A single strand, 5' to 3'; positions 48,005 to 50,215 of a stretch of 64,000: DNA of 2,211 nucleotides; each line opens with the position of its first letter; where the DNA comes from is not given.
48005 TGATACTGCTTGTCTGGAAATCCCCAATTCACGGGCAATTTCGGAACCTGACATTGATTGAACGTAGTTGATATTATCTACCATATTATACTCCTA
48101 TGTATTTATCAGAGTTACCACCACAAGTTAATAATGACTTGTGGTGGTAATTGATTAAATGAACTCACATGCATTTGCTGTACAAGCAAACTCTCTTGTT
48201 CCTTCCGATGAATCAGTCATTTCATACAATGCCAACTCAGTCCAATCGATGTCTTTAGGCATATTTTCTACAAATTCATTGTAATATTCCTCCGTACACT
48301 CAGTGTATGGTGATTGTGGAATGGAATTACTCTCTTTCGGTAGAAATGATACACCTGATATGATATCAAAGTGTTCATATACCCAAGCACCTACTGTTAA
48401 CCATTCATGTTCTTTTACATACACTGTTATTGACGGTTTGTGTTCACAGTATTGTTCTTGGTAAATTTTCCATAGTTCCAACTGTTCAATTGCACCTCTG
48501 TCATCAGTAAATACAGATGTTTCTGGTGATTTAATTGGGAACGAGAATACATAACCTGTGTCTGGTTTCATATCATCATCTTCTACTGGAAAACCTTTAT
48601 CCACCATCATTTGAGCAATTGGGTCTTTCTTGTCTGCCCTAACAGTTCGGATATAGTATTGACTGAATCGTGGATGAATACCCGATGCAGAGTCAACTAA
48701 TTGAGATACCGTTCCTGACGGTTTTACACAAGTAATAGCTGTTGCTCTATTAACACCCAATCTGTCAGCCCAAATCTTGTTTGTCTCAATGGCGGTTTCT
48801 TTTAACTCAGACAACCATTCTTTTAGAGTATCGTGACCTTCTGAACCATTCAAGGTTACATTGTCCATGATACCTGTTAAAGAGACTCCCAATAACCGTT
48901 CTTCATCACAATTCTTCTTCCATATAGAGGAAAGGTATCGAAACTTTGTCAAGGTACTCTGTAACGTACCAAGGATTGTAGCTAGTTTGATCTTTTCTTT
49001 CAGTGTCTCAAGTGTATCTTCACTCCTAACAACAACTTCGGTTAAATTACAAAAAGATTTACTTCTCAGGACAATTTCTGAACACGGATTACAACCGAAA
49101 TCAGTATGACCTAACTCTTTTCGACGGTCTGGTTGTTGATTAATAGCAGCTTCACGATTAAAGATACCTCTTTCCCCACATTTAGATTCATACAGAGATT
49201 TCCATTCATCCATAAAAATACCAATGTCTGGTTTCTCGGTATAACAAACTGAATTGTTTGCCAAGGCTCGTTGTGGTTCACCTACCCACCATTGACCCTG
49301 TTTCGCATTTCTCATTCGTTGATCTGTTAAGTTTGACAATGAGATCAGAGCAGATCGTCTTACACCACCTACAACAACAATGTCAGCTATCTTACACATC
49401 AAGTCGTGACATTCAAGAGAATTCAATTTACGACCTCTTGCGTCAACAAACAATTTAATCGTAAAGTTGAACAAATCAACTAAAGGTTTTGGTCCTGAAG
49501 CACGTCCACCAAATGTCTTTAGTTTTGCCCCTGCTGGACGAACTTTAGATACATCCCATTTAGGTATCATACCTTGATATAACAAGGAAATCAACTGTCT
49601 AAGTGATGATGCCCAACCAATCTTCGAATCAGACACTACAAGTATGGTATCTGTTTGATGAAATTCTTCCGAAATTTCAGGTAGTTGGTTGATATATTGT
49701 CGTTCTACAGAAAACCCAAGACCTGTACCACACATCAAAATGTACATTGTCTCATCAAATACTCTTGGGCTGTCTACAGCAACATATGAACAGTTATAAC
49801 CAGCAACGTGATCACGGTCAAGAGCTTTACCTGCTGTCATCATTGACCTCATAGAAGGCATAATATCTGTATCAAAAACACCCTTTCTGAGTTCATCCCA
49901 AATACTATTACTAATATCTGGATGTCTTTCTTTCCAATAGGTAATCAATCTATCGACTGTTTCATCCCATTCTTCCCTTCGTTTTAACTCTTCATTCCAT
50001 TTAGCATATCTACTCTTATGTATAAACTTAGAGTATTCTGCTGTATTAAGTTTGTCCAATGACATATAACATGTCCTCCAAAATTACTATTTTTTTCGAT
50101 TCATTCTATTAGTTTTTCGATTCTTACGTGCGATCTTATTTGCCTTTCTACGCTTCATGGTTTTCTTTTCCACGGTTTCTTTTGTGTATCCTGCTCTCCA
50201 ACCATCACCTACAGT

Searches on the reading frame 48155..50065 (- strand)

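Call 13: search_protein_families(library=pfam, proteins=[window:48155-50065:-], max_evalue=0.01)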
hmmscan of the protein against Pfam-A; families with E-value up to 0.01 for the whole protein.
window:48155-50065:- (636 aa): 3 families
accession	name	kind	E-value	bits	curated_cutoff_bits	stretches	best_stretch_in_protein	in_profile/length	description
PF02867.20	Ribonuc_red_lgC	-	6.8e-11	41.9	23.9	0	442-479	381-418/523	Ribonucleotide reductase, barrel domain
PF21995.1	RNR-II_ins_dom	-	1.9e-08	34.9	27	1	141-199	36-100/107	B12-dependent ribonucleotide reductase, insertion domain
PF17975.6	RNR_Alpha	-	5.6e-05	24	26.4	1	10-45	19-54/101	Ribonucleotide reductase alpha domain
